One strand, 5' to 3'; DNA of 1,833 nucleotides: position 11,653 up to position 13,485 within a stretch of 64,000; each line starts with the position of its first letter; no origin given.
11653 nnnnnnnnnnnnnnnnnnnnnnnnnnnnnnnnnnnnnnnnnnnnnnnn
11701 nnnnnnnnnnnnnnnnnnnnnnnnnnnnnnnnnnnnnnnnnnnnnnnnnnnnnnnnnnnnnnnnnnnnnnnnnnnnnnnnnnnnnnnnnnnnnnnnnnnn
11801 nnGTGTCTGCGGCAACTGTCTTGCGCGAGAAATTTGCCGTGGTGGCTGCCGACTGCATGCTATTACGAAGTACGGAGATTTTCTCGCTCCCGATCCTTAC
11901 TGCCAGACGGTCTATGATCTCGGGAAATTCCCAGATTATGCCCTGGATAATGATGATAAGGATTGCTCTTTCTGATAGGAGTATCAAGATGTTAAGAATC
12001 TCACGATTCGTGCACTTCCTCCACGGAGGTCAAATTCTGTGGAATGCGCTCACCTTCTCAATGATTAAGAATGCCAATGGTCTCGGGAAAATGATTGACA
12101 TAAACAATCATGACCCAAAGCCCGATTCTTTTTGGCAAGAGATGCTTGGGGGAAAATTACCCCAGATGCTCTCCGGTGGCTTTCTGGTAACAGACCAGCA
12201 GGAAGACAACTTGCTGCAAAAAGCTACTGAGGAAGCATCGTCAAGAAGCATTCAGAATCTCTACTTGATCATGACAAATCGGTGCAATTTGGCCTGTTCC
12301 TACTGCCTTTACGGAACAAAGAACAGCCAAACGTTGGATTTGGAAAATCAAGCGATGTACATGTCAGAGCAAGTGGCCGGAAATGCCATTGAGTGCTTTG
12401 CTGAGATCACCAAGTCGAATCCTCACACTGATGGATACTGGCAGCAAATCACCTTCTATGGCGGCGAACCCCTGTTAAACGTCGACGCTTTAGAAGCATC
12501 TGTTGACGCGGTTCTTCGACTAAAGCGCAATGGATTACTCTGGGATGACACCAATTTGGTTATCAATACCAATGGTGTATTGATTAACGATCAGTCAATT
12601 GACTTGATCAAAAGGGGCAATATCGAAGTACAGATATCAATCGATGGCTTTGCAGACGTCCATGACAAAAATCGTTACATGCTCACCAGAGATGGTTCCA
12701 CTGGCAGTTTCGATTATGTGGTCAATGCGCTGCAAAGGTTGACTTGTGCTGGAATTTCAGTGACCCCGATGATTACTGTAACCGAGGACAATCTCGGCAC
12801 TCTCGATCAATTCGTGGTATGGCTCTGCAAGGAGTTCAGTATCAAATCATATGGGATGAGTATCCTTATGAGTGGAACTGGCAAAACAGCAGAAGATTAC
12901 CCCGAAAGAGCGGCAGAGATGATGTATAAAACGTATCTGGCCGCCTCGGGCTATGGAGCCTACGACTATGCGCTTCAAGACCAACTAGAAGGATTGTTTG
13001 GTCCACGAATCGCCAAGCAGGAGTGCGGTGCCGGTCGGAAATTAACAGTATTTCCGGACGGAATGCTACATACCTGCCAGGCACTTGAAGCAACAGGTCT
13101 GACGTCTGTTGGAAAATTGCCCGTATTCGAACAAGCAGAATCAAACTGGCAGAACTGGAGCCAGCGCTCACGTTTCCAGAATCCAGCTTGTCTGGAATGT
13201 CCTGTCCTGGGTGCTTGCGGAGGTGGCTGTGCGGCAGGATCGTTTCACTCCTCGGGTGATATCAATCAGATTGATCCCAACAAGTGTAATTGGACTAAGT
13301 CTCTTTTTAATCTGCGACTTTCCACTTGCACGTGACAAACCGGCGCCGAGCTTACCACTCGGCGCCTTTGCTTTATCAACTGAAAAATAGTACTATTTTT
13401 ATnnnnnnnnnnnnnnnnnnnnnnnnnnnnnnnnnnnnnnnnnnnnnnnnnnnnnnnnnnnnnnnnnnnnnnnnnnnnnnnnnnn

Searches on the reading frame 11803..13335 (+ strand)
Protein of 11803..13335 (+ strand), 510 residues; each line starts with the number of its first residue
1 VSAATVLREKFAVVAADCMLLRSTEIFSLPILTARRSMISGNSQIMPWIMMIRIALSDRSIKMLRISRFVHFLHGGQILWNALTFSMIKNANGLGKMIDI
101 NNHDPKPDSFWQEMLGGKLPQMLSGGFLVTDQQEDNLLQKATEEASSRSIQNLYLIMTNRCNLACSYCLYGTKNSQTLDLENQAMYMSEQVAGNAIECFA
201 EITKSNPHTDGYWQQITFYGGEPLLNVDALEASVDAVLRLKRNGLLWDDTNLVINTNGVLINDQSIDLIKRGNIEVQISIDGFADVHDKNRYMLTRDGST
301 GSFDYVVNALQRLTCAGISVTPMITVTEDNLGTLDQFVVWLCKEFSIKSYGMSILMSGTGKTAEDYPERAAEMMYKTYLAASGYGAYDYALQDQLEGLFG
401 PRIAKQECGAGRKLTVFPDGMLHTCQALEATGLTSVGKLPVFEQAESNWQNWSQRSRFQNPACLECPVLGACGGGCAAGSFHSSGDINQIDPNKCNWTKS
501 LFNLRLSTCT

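Call 5: search_protein_families(library=pfam, proteins=[window:11803-13335:+], max_evalue=0.01)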
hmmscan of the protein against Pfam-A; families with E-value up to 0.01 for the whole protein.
window:11803-13335:+ (510 aa): 2 families
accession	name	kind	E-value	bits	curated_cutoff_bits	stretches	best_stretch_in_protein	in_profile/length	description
PF04055.27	Radical_SAM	-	9.5e-15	55.6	29.5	1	156-336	2-161/166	Radical SAM superfamily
PF13353.11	Fer4_12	-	4.4e-05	24.2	22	1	158-251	12-91/137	4Fe-4S single cluster domain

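Call 7: search_protein_families(library=ncbifam, proteins=[window:11803-13335:+], max_evalue=0.1)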
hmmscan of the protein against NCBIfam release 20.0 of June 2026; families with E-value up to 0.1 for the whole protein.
window:11803-13335:+ (510 aa): 79 families (the best 25 are shown)
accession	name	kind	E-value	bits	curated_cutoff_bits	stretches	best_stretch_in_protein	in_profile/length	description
TIGR04136.1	rSAM_FibroRumin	equivalog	3e-41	141.7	400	1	131-500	71-444/458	FibroRumin system radical SAM peptide maturase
NF047865.1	rSAM_PapB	equivalog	7.2e-40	137.2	340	1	150-489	2-329/330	PapB family radical SAM/SPASM ranthipeptide maturase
TIGR04463.1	rSAM_vs_C_rich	equivalog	1.3e-30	106.6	525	1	69-483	4-401/438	TIGR04463 family radical SAM/SPASM RiPP maturase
TIGR04064.1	rSAM_nif11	equivalog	1.5e-30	106.4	518.7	2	129-314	59-225/459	nif11-like peptide radical SAM maturase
TIGR03974.1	rSAM_six_Cys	equivalog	2.9e-30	105.5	425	2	127-314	74-245/451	thioether cross-link-forming SCIFF peptide maturase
NF041298.1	rSAM_mat_DynA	equivalog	4.2e-28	98.3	450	1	158-496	8-340/356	dynobactin maturation radical SAM/SPASM protein DynA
TIGR04068.1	rSAM_ocin_clost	equivalog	3.2e-27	95.5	500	1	125-313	56-232/462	Cys-rich peptide radical SAM maturase CcpM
NF041707.1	rSAM_YhhB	equivalog_domain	7.7e-27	94.1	445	1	154-314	5-153/369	cyclophane-forming radical SAM/SPASM peptide maturase YhhB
TIGR03906.1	quino_hemo_SAM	equivalog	9.6e-26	90.4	453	1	147-500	90-438/467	quinohemoprotein amine dehydrogenase maturation protein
TIGR04280.1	geopep_mat_rSAM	hypoth_equivalog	5.4e-25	88.2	400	1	126-494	57-410/428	geopeptide radical SAM maturase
NF038107.1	rSAM_NF038107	equivalog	1.1e-24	87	600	1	153-486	87-410/444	Cys-every-fifth radical SAM/SPASM peptide maturase CefB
TIGR03978.1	rSAM_paired_1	equivalog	1.7e-23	83.1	370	1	142-338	73-254/466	His-Xaa-Ser system radical SAM maturase HxsB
TIGR03942.1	sulfatase_rSAM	equivalog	2e-23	83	349.45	1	158-503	8-351/363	anaerobic sulfatase maturase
TIGR04163.1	rSAM_cobopep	equivalog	3.3e-23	82.1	375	1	110-381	21-272/428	peptide-modifying radical SAM enzyme CbpB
NF052473.1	rSAM_FlmE_OhkG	exception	1.9e-21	76.3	500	1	79-336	20-271/481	FlmE/OhkG family radical SAM/SPASM peptide maturase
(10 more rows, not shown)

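Call 9: find_homologous_proteins(query=window:11989-13335:+, max_evalue=1e-10)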
Query window:11989-13335:+ (448 aa): 383 proteins with E <= 1e-10 among 8000 candidates; the best 120 are listed.
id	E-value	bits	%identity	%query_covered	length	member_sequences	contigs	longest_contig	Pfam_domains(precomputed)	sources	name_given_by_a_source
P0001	0.0e+0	1044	100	100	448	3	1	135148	PF04055.28,PF13353.12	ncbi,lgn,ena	ncbi:MAG: radical SAM protein [Patescibacteria group bacterium]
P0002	3.8e-213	727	71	100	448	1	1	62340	PF04055.28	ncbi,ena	-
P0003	6.6e-212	723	67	100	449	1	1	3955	PF04055.28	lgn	-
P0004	3.2e-178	612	60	100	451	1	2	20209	PF04055.28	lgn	-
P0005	1.8e-121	424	47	95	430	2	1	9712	PF04055.28,PF13353.12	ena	-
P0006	5.7e-121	423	46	99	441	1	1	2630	PF04055.28,PF13353.12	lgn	-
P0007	1.9e-119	418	46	99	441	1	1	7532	PF04055.28,PF13353.12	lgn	-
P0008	6.2e-118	413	44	98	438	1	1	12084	PF04055.28,PF13353.12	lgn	-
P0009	2.3e-116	408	45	99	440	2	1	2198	PF04055.28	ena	-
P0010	2.0e-114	401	44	99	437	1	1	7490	PF04055.28,PF13353.12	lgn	-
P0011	8.2e-111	389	44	98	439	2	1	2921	PF04055.28,PF13353.12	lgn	-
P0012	4.2e-110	387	44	96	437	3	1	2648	PF04055.28,PF13353.12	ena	-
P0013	9.5e-110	386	42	98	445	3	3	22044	PF04055.28,PF13353.12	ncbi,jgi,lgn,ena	ncbi:MAG: radical SAM protein [Candidatus Paceibacterota bacterium]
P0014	2.6e-109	384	43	98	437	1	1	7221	PF04055.28,PF13353.12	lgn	-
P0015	1.2e-108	382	41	97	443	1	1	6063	PF04055.28,PF13353.12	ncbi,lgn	ncbi:MAG: radical SAM protein [Patescibacteria group bacterium]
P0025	2.3e-103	365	46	87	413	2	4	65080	PF04055.28,PF13353.12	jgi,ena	-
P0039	3.6e-92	328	40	98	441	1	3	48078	PF04055.28,PF13353.12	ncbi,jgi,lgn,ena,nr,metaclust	ncbi:MAG TPA: hypothetical protein DCP90_00085 [Clostridiales bacterium]|nr:MAG: hypothetical protei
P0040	1.9e-91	326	38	98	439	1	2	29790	PF04055.28,PF13353.12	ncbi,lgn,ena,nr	ncbi:MAG TPA: hypothetical protein DIC35_03095 [Candidatus Moranbacteria bacterium]|nr:hypothetical 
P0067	4.8e-80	288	38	87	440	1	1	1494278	PF04055.28,PF13353.12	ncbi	-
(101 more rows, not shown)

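Call 10: find_encoding_contigs(protein=P0002, flank=6000, max_places=2)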
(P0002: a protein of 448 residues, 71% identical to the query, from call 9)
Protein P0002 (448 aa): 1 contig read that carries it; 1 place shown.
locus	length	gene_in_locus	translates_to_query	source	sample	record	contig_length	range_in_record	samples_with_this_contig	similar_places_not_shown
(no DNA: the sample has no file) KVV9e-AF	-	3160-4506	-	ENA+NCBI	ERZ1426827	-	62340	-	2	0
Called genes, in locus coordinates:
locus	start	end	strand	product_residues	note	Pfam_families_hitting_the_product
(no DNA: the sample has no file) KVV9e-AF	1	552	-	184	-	?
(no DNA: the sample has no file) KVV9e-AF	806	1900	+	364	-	PF00491:Arginase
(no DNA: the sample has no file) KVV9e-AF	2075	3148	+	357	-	PF04055:Radical_SAM, PF13186:SPASM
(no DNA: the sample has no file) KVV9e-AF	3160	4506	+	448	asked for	PF04055:Radical_SAM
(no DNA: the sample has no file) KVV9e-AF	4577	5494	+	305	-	PF02016:Peptidase_S66, PF17676:Peptidase_S66C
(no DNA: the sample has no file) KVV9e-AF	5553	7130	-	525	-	PF00005:ABC_tran, PF02367:TsaE (faint), PF02463:SMC_N (faint), PF13175:AAA_15 (faint), PF13191:AAA_16 (faint), PF13476:AAA_23 (faint), PF12848:ABC_tran_Xtn, PF00005:ABC_tran, +6 more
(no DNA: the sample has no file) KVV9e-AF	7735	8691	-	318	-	-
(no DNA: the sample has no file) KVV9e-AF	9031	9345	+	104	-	PF12599:DUF3768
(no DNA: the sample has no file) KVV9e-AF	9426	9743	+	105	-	PF12599:DUF3768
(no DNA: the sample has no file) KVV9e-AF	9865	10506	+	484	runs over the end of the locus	-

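Call 11: find_encoding_contigs(protein=P0004, flank=6000, max_places=2)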
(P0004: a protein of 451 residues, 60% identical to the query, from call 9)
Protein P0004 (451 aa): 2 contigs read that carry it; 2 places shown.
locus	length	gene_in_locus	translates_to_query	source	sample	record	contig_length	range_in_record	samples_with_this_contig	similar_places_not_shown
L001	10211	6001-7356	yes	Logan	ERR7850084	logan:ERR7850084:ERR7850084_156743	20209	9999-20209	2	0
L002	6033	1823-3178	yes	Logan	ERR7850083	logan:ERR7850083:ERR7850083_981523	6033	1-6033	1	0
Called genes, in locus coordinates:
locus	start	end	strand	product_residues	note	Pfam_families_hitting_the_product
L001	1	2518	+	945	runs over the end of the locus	PF16927:HisKA_7TM, PF01590:GAF, PF13185:GAF_2, PF13492:GAF_3, PF00512:HisKA, PF02518:HATPase_c, PF00072:Response_reg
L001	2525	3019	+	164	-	PF07929:PRiA4_ORF3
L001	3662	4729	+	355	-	PF00491:Arginase (weak)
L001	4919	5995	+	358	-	PF04055:Radical_SAM, PF13186:SPASM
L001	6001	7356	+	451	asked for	PF04055:Radical_SAM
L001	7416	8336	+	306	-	PF02016:Peptidase_S66, PF17676:Peptidase_S66C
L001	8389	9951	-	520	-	PF00005:ABC_tran, PF02367:TsaE (faint), PF02463:SMC_N (faint), PF03193:RsgA_GTPase (faint), PF13555:AAA_29 (faint), PF20720:nSTAND3 (faint), PF12848:ABC_tran_Xtn, PF00005:ABC_tran, +3 more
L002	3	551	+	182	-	?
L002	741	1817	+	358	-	PF04055:Radical_SAM, PF13186:SPASM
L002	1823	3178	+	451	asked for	PF04055:Radical_SAM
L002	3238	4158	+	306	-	PF02016:Peptidase_S66, PF17676:Peptidase_S66C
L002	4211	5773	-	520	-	PF00005:ABC_tran, PF02367:TsaE (faint), PF02463:SMC_N (faint), PF03193:RsgA_GTPase (faint), PF13555:AAA_29 (faint), PF20720:nSTAND3 (faint), PF12848:ABC_tran_Xtn, PF00005:ABC_tran, +3 more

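Call 12: find_encoding_contigs(protein=P0003, flank=6000, max_places=2)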
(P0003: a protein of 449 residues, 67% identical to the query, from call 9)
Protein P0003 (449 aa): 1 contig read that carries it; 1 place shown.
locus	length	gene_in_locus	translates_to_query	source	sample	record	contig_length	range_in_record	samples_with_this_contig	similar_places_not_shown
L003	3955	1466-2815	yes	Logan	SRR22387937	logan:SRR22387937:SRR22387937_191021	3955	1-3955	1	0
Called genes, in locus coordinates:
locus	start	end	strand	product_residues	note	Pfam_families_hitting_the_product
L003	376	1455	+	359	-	PF04055:Radical_SAM, PF13186:SPASM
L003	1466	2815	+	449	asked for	PF04055:Radical_SAM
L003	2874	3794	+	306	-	PF02016:Peptidase_S66, PF17676:Peptidase_S66C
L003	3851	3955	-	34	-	?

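Call 19: find_related_loci(query=A1, collection=genome_contigs, flank=5000)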
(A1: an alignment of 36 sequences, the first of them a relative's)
Query A1 (448 aa) in genome_contigs; peptide patterns used: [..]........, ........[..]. (x = any residue, [..] = any of these).
600 stretches matched a pattern (row limit reached: there are more); 562 encode a relative of the query (tblastn E <= 1e-3); the best 80 are kept; 80 distinct loci.
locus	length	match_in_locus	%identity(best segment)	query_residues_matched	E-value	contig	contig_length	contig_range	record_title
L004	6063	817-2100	41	5-440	7e-107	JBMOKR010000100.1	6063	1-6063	MAG: Patescibacteria group bacterium isolate Betzabe_MAG003 MAG003_100, whole genome shotgun sequence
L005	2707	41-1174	42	59-440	3e-100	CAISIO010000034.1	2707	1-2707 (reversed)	MAG: Candidatus Staskawiczbacteria bacterium isolate MJ-time_bin-6037 genome assembly, contig: bin-6037:34/45, whole gen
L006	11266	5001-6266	34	1-439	6e-82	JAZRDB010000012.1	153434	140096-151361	MAG: Alphaproteobacteria bacterium isolate T1900045509_YK20190203.MAGScoT_cleanbin_000008 SGB_7547_k141_1672393, whole g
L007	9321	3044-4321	24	2-445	3e-27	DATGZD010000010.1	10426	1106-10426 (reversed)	MAG TPA_asm: Candidatus Sulfotelmatobacter sp. isolate SMAG_U10654 k141_111242, whole genome shotgun sequence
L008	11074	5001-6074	26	70-410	3e-19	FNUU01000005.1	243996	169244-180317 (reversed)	Eubacterium ruminantium strain FB3002 genome assembly, contig: Ga0066876_105, whole genome shotgun sequence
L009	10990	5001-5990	27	91-444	8e-19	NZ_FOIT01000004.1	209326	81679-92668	Aliicoccus persicus strain IBRC-M10081, whole genome shotgun sequence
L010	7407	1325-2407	25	57-432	8e-19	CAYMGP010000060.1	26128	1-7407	MAG TPA_asm: uncultured Spirochaetaceae bacterium isolate SRP068000_co1_611 genome assembly, contig: NODE_2218_length_26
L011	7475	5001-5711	30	13-259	2e-18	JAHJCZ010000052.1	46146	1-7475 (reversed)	MAG: Candidatus Omnitrophota bacterium isolate Modern_marine.mb.324 Modern_marine.mb.324_k141_811632, whole genome shotg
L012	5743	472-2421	23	87-433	4e-18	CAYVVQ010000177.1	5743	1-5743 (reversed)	MAG TPA_asm: uncultured Desulfobacterales bacterium isolate binchicken_co8_385 genome assembly, contig: NODE_28042_lengt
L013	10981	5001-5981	28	99-424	5e-18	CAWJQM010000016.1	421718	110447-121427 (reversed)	MAG: uncultured delta proteobacterium isolate MFD02979.bin.2.91 genome assembly, contig: contig_50699, whole genome shot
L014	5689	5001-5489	36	79-251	9e-18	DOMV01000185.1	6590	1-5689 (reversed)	MAG TPA_asm: Planctomycetaceae bacterium isolate UBA8133 contig_22680, whole genome shotgun sequence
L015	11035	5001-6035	24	89-433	5e-17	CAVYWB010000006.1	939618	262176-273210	MAG: uncultured Chloroflexia bacterium isolate MFD01476.bin.1.140 genome assembly, contig: contig_35748, whole genome sh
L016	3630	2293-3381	26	82-424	4e-17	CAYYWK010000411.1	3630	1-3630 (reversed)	MAG TPA_asm: uncultured Desulfobulbus sp. isolate SRP242652_co2_55 genome assembly, contig: NODE_26174_length_3630_cov_5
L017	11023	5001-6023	25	78-419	6e-17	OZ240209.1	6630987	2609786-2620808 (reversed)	MAG: Candidatus Poribacteria bacterium isolate 386b7814-a0df-4328-ba8d-cea90b69f229 genome assembly, chromosome: 1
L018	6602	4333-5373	23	89-433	7e-17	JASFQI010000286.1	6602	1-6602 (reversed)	MAG: Desulfobacteraceae bacterium isolate D0819S20remetaG_Bin_281 D0819S20remetaG_FD_scaffold_2123_c1, whole genome shot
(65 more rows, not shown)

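Call 58: search_solved_structures(query=A1, max_evalue=0.001, show_alignments=1)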
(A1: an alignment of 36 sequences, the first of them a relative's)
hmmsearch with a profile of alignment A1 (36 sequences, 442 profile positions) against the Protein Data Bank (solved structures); distinct sequences matched with E-value up to 0.001: 8.
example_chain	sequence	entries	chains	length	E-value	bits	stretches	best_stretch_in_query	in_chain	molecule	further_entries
5wgg_A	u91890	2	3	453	5.6e-45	157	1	32-433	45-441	Radical SAM domain protein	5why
8vpo_A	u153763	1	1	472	7.8e-37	130.2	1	3-440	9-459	Radical SAM core domain-containing protein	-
9gm3_A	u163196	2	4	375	1e-26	96.8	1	92-261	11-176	ChlB radical SAM domain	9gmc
4k36_A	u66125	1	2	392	2e-21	79.4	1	95-435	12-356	Anaerobic sulfatase-maturating enzyme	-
4k37_A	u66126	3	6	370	2e-21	79.4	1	95-435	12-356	Anaerobic sulfatase-maturating enzyme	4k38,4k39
6efn_A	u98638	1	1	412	4.8e-11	45.2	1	150-274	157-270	Sporulation killing factor maturation protein SkfB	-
7vob_C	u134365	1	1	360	0.00022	23.2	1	150-285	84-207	Cytosylglucuronate decarboxylase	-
7voc_C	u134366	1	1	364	0.00022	23.2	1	150-285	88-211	Cytosylglucuronate decarboxylase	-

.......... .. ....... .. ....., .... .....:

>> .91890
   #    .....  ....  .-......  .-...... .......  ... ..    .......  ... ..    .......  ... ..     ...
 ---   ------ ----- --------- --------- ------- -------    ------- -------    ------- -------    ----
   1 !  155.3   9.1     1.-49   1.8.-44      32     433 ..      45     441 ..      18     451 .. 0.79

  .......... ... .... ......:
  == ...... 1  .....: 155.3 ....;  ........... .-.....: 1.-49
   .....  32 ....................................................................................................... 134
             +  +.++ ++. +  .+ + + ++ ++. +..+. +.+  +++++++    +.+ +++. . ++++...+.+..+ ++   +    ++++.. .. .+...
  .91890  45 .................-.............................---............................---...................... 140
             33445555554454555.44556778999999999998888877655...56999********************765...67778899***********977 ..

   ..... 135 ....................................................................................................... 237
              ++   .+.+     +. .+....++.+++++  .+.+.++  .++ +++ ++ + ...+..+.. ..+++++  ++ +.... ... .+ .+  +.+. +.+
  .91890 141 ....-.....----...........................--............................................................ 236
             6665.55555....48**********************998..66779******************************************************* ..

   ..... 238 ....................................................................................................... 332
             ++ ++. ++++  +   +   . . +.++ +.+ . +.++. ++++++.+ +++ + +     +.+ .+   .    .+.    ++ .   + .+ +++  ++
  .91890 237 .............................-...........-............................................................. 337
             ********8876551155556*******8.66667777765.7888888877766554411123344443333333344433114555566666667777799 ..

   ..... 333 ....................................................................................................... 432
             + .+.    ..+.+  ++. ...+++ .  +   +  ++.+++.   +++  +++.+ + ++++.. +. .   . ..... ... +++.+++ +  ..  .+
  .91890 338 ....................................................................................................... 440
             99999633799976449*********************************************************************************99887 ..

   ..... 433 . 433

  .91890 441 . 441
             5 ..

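Call 63: find_encoding_contigs(protein=P0067, flank=6000, max_places=1)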
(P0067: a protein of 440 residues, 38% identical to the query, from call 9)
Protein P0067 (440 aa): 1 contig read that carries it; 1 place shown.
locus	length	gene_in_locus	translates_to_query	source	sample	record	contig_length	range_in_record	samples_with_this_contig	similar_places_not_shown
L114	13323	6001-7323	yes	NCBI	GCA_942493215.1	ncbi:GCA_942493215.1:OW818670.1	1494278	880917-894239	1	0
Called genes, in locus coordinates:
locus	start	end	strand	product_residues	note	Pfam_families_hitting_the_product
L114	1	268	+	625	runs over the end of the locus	PF01935:DUF87 (weak), PF10412:TrwB_AAD_bind (weak)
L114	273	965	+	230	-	-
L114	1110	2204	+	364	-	PF13302:Acetyltransf_3, PF13420:Acetyltransf_4 (faint), PF00583:Acetyltransf_1, PF08445:FR47 (faint), PF13302:Acetyltransf_3, PF00583:Acetyltransf_1 (weak), PF13523:Acetyltransf_8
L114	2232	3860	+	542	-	PF00005:ABC_tran, PF02463:SMC_N (weak), PF13175:AAA_15 (faint), PF13555:AAA_29 (faint), PF13304:AAA_21 (faint), PF12848:ABC_tran_Xtn, PF00005:ABC_tran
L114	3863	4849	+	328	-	-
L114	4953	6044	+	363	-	PF04055:Radical_SAM, PF13186:SPASM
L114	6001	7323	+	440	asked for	PF04055:Radical_SAM, PF13353:Fer4_12 (weak)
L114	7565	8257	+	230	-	-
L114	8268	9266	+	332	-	PF14057:GGGtGRT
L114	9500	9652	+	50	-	-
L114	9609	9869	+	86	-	-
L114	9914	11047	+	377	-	PF04055:Radical_SAM, PF13353:Fer4_12 (weak), PF13186:SPASM (weak)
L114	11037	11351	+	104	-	-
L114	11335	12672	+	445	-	PF01554:MatE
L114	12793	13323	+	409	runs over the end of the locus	PF01183:Glyco_hydro_25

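Call 64: find_encoding_contigs(protein=P0039, flank=6000, max_places=1)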
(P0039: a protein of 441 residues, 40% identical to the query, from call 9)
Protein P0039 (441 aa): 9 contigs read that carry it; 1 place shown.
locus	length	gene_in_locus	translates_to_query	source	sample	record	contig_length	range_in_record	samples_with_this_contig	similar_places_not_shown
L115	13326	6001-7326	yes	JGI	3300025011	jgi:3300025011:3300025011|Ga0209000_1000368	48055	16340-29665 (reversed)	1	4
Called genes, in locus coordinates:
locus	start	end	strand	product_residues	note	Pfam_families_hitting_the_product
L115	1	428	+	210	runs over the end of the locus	PF02592:Vut_1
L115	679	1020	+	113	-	PF12647:RNHCP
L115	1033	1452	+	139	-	PF19289:PmbA_TldD_3rd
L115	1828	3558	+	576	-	PF03193:RsgA_GTPase (faint), PF00005:ABC_tran, PF01926:MMR_HSR1 (faint), PF02463:SMC_N (faint), PF13304:AAA_21 (faint), PF13555:AAA_29 (faint), PF12848:ABC_tran_Xtn, PF00005:ABC_tran, +1 more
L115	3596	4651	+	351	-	PF00491:Arginase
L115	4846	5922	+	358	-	PF04055:Radical_SAM, PF13186:SPASM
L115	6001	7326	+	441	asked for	PF04055:Radical_SAM, PF13353:Fer4_12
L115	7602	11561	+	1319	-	PF00668:Condensation, PF00501:AMP-binding, PF00975:Thioesterase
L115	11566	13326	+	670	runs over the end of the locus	PF02518:HATPase_c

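Call 77: predict_structure(alignment_id=A1)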
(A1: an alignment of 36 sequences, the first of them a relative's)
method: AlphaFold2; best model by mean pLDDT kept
length: 448 residues; sequences in the alignment: 36
mean_pLDDT: 92.0   pTM: 0.90
mean pLDDT of the five models: 92.0, 91.9, 91.8, 91.2, 90.6
residues with pLDDT >= 90: 335; 70-90: 95; 50-70: 18; < 50: 0
segments of 3 or more residues with pLDDT < 50: none
pLDDT, mean of each block of 10 residues (from residue 1): 96 93 93 86 94 94 96 95 87 92 76 61 90 97 89 93 96 98 97 96 96 97 94 87 98 97 96 98 97 88 97 97 96 91 80 94 88 93 90 91 95 89 92 96 82
secondary structure, 60 per line:
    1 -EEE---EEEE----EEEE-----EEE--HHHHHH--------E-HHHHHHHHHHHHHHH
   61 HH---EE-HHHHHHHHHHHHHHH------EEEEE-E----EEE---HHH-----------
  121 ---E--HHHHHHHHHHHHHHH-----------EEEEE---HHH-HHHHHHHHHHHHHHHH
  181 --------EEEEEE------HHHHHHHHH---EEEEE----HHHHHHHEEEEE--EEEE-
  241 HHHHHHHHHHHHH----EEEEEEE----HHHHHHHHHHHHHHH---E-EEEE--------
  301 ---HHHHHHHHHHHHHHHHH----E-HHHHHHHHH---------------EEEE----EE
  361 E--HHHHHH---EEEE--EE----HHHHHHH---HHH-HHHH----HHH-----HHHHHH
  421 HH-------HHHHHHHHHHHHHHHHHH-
elements in order: E2-4 E8-11 E16-19 E25-27 H30-35 H46-62 H69-83 E90-94 E101-103 H127-141 E153-157 H165-180 E189-194 H201-209 E213-217 H222-228 E229-233 E236-239 H241-253 E258-264 H269-283 E289-292 H304-320 H327-335 E351-354 E359-361 H364-369 E373-376 H385-391 H399-402 H415-422 H430-447

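Call 80: search_protein_families(library=padloc, proteins=[window:11989-13335:+], max_evalue=0.001)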
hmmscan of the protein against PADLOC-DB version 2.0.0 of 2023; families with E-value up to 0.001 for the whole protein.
window:11989-13335:+ (448 aa): 2 families
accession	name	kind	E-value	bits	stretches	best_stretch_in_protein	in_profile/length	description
PDLC02903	pVip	-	3.3e-12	44.4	1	93-269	4-150/257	Viperins not associated with kinases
PDLC02904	pVip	-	4.1e-09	34.3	1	94-257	8-142/262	Viperins associated with kinases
